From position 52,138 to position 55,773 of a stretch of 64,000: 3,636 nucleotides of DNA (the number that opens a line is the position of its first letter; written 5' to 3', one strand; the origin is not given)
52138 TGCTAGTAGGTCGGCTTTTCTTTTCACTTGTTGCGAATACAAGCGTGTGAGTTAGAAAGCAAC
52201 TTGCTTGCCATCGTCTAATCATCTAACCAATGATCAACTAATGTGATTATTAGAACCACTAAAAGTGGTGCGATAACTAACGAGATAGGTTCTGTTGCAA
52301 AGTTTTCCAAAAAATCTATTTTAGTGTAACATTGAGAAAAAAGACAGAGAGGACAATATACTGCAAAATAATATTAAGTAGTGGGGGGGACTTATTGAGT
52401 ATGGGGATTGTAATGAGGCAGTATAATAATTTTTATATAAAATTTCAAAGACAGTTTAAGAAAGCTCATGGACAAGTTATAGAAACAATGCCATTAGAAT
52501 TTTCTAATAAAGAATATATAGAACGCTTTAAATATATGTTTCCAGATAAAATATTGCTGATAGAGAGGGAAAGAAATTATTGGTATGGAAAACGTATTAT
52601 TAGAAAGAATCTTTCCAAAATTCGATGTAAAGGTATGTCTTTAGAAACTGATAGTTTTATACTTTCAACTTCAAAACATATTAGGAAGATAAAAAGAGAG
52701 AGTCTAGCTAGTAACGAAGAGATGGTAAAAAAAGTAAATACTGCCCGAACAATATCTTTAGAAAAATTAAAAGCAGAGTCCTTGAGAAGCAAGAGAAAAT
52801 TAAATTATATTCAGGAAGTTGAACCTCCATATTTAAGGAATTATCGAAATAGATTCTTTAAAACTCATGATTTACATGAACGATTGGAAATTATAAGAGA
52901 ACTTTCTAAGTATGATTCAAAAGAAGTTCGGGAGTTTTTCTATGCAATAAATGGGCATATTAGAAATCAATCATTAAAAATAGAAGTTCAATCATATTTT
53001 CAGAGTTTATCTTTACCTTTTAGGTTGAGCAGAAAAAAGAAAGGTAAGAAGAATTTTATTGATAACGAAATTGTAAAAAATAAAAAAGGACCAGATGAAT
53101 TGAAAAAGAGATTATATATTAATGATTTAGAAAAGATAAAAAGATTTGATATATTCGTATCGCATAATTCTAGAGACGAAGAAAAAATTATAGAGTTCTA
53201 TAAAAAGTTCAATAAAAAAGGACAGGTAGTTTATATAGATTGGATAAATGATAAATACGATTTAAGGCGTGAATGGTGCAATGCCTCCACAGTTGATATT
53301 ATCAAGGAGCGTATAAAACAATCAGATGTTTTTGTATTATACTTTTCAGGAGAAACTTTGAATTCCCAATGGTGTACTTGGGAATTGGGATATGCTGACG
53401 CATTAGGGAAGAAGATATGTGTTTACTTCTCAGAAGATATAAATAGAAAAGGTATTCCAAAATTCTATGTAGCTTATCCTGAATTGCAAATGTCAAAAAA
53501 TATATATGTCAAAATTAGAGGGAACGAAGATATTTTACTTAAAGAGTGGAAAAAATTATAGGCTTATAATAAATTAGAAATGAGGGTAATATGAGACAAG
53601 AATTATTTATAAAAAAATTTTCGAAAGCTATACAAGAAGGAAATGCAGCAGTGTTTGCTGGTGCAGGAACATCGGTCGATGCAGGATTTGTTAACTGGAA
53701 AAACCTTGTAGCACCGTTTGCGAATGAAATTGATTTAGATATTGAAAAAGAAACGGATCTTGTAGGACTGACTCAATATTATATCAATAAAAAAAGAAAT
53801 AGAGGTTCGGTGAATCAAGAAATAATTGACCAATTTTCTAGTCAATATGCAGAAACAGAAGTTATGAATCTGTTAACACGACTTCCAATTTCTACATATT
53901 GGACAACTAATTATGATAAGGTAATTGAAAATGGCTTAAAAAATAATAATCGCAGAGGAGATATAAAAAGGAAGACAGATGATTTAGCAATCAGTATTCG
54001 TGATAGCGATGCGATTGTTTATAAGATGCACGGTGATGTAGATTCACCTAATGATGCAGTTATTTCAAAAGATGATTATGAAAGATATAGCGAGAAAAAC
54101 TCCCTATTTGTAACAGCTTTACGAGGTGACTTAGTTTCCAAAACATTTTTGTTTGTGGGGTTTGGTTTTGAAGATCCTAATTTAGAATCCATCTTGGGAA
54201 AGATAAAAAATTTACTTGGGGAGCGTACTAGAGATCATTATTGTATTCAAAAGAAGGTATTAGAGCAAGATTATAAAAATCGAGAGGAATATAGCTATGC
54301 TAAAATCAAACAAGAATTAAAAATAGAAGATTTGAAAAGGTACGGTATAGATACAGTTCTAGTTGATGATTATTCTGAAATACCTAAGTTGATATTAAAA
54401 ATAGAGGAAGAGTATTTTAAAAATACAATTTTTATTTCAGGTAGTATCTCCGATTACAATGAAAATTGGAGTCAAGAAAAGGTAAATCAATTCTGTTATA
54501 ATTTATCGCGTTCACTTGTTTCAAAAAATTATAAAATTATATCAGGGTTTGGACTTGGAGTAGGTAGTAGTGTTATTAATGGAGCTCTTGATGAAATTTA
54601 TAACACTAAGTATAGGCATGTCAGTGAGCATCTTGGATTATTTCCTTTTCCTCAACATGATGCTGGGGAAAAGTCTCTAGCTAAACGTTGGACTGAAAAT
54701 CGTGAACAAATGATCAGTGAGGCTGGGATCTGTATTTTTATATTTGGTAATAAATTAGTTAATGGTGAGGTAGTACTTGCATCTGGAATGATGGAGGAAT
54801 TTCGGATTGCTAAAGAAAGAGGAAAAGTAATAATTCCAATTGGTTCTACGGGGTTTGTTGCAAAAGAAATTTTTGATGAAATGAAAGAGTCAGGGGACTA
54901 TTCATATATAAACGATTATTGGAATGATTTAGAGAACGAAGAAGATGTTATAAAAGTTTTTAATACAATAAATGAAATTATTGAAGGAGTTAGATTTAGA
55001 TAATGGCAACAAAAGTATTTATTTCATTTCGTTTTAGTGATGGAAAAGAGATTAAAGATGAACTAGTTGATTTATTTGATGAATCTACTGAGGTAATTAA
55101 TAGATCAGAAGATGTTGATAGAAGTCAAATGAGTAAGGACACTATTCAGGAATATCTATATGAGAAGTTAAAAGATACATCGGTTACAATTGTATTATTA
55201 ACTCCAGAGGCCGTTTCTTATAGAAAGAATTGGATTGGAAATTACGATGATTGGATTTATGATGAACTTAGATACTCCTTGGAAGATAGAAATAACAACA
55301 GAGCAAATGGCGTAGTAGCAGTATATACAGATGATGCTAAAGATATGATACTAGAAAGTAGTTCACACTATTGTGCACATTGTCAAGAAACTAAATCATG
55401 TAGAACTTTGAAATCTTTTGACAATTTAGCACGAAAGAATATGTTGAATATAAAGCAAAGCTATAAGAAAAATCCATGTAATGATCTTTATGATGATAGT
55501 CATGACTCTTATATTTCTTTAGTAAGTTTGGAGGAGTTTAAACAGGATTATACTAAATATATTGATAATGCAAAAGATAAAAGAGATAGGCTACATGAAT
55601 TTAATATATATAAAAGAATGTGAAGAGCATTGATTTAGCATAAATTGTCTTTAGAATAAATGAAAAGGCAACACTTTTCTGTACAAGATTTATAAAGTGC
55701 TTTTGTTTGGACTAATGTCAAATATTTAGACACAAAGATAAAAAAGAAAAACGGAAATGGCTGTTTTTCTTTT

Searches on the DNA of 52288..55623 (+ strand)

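Call 5: search_dna_similar(query=window:52288-55623:+, collection=plasmids, mode=near, max_rows=30)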
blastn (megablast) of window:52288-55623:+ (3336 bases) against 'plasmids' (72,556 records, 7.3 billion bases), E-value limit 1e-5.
Records with a match: 876; places in all: 1911; records where one place covers at least 80% of the query: 1.
Best place of each record, by identity: >=99% 19; 95-99% 853; 90-95% 3; 80-90% 1.
By first word of the organism name: Enterococcus 415; Lactococcus 342; Listeria 68; Lactiplantibacillus 25; Pediococcus 16; Leuconostoc 2; Streptococcus 2; Lentilactobacillus 1; Lacticaseibacillus 1; Limosilactobacillus 1; and 3 more.
By predicted mobility (MOB-suite, as given by PLSDB): mobilizable 427; conjugative 284; non-mobilizable 165.
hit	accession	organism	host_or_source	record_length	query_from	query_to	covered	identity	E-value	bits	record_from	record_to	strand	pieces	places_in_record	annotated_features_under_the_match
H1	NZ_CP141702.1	Lactococcus petauri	Dicentrarchus labrax,cell culture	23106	1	3336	100%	99.3%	0e+0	6048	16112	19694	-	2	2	SIR2 family protein | toll/interleukin-1 receptor domain-containing protein | TIR domain-containing protein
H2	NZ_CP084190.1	Lactococcus lactis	-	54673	1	1301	29%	99.4%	0e+0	1740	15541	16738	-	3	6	toll/interleukin-1 receptor domain-containing protein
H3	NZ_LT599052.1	Lactococcus lactis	-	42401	1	392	12%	99.0%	0e+0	702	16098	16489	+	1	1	hypothetical protein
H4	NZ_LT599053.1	Lactococcus lactis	-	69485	1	392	12%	99.0%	0e+0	702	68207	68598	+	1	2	hypothetical protein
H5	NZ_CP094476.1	Lactococcus lactis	kefir grains,pure culture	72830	1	68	2%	100.0%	2e-25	126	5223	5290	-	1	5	none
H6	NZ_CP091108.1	Lactococcus lactis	cell culture,Cork university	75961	1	68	2%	100.0%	2e-25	126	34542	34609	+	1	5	none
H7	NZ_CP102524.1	Lactococcus lactis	Homo sapiens,Cell culture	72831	1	68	2%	100.0%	2e-25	126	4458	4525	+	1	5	none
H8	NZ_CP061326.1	Lactococcus lactis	butter,butter starter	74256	1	68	2%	100.0%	2e-25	126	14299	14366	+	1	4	none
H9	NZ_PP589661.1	Lactococcus sp.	Bacterial culture,Dairy environment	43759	1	68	2%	100.0%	2e-25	126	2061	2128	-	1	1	none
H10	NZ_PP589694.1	Lactococcus sp.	Bacterial culture,Dairy environment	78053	1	68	2%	100.0%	2e-25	126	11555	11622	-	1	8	none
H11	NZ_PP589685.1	Lactococcus sp.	Bacterial culture,Dairy environment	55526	1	68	2%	100.0%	2e-25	126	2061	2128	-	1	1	hypothetical protein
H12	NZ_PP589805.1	Lactococcus sp.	Bacterial culture,Dairy environment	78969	1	68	2%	100.0%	2e-25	126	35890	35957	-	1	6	none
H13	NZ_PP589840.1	Lactococcus sp.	Bacterial culture,Dairy environment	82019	1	68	2%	100.0%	2e-25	126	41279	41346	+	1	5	none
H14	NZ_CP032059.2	Lactococcus lactis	Dairy Fermentation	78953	1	68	2%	100.0%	2e-25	126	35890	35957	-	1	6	none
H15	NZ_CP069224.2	Lactococcus lactis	Whole organism,Dairy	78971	1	68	2%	100.0%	2e-25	126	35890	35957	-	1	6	none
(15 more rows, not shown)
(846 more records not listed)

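Call 8: get_annotated_region(hit=H1, flank=8000)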
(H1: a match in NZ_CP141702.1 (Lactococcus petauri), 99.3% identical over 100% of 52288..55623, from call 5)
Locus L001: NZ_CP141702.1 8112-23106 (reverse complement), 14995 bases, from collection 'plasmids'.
description: Lactococcus petauri strain M18012501 FF2g6 plasmid unnamed, complete sequence
organism: Lactococcus petauri (NCBI taxid 1940789)
taxonomy: Bacteria; Bacillota; Bacilli; Lactobacillales; Streptococcaceae; Lactococcus; Lactococcus petauri
host: -; source: Dicentrarchus labrax,cell culture; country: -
typing (MOB-suite, as given by PLSDB): mobilizable; replicon rep_cluster_554; relaxase MOBP
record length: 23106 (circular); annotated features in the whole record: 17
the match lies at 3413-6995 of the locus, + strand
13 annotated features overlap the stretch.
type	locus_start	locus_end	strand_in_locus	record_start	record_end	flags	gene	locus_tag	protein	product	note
CDS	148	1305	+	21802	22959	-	-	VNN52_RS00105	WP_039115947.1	RepB family plasmid replication initiator protein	GO:0006270 - DNA replication initiation [Evidence IEA]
CDS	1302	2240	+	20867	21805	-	-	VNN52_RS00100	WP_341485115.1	hypothetical protein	-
CDS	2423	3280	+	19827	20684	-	-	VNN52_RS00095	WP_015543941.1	AraC family transcriptional regulator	-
CDS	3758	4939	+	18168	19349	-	-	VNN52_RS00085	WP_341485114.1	toll/interleukin-1 receptor domain-containing protein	GO:0007165 - signal transduction [Evidence IEA]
CDS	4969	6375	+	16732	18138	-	-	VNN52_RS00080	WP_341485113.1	SIR2 family protein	-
CDS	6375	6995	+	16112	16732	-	-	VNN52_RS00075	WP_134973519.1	TIR domain-containing protein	-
CDS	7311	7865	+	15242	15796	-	-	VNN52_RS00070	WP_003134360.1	recombinase family protein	GO:0006310 - DNA recombination [Evidence IEA]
CDS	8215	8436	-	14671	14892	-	-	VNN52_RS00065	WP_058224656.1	hypothetical protein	-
CDS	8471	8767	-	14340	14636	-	-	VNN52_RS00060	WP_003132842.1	BRCT domain-containing protein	-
CDS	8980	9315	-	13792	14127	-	-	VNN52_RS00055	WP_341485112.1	bacteriocin immunity protein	GO:0030153 - bacteriocin immunity [Evidence IEA]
CDS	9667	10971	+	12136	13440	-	-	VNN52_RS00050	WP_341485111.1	LPXTG cell wall anchor domain-containing protein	-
CDS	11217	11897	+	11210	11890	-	-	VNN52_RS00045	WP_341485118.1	IS6 family transposase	-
CDS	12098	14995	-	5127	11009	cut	-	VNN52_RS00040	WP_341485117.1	Cna B-type domain-containing protein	-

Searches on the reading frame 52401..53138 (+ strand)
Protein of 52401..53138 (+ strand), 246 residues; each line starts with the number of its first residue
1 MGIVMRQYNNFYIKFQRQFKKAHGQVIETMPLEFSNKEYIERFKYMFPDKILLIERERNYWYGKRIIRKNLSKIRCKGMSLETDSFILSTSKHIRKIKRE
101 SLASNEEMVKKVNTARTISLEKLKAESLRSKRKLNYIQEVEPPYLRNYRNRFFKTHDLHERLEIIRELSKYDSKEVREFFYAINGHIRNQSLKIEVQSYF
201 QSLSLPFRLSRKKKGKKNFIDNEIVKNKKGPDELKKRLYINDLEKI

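Call 44: predict_structure(alignment_id=A2)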
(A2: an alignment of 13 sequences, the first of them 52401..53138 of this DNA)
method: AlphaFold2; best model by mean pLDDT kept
length: 246 residues; sequences in the alignment: 13
mean_pLDDT: 77.0   pTM: 0.57
mean pLDDT of the five models: 77.0, 76.6, 76.2, 74.8, 74.5
residues with pLDDT >= 90: 49; 70-90: 140; 50-70: 29; < 50: 28
segments of 3 or more residues with pLDDT < 50: 213-216, 221-241
pLDDT, mean of each block of 10 residues (from residue 1): 77 90 90 90 94 88 73 78 91 81 82 92 84 64 82 80 83 83 78 81 69 51 42 45 46
secondary structure, 60 per line:
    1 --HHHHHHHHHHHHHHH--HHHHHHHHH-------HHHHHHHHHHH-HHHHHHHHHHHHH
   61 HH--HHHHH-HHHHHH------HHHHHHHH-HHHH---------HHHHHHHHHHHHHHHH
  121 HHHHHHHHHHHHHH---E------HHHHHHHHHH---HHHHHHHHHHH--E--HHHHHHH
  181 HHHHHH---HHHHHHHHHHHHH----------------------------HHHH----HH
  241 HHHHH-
elements in order: H3-17 H20-28 H36-46 H48-62 H65-69 H71-76 H83-90 H92-95 H105-134 H145-154 H158-168 H174-186 H190-202 H231-234 H239-245

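Call 86: fold_search(model_id=the predicted structure, library=viral)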
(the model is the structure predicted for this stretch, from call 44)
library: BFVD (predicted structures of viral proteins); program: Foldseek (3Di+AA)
matches with E <= 10: 35; with E <= 0.001: 0
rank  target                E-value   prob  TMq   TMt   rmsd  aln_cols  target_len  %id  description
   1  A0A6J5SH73            1.1e+00  0.10  0.19  0.08  27.0       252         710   13  Uncharacterized protein [uncultured Caudovirales phage]
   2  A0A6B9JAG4            2.0e+00  0.04  0.17  0.14  31.5       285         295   13  (no name in the UniProt tables at hand)
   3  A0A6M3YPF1            2.1e+00  0.10  0.13  0.12  14.1       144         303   12  (no name in the UniProt tables at hand)
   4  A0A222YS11            2.7e+00  0.04  0.14  0.10  29.6       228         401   10  (no name in the UniProt tables at hand)
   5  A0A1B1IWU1            2.9e+00  0.05  0.15  0.21  14.3       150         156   17  (no name in the UniProt tables at hand)
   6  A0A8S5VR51            3.5e+00  0.05  0.17  0.19  18.2       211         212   13  (no name in the UniProt tables at hand)
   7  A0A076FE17            4.0e+00  0.04  0.17  0.08  19.6       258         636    9  Uncharacterized protein [Penaeus monodon nudivirus]
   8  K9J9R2                4.0e+00  0.02  0.13  0.13  21.1       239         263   12  Putative DNA-dependent RNA polymerase (Fragment) [Acinetobacter phage phiAB2]
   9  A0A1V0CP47            4.9e+00  0.06  0.15  0.17  16.4       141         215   13  (no name in the UniProt tables at hand)
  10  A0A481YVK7            5.4e+00  0.05  0.19  0.10  21.1       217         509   12  Chromatin assembly factor complex 1 subunit p60 [Marseillevirus LCMAC103]
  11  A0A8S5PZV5            6.2e+00  0.02  0.13  0.14  16.7       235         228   12  Recombinase [Podoviridae sp. ctack17]
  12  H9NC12                6.5e+00  0.09  0.18  0.25  16.2       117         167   11  (no name in the UniProt tables at hand)
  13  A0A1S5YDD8            6.5e+00  0.08  0.15  0.18  12.3        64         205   17  Uncharacterized protein [Leptopilina boulardi filamentous virus]
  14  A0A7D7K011            6.5e+00  0.04  0.13  0.14  17.6       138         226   15  (no name in the UniProt tables at hand)
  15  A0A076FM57            6.8e+00  0.02  0.12  0.09  25.2       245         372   12  Uncharacterized protein [Aureococcus anophagefferens virus]
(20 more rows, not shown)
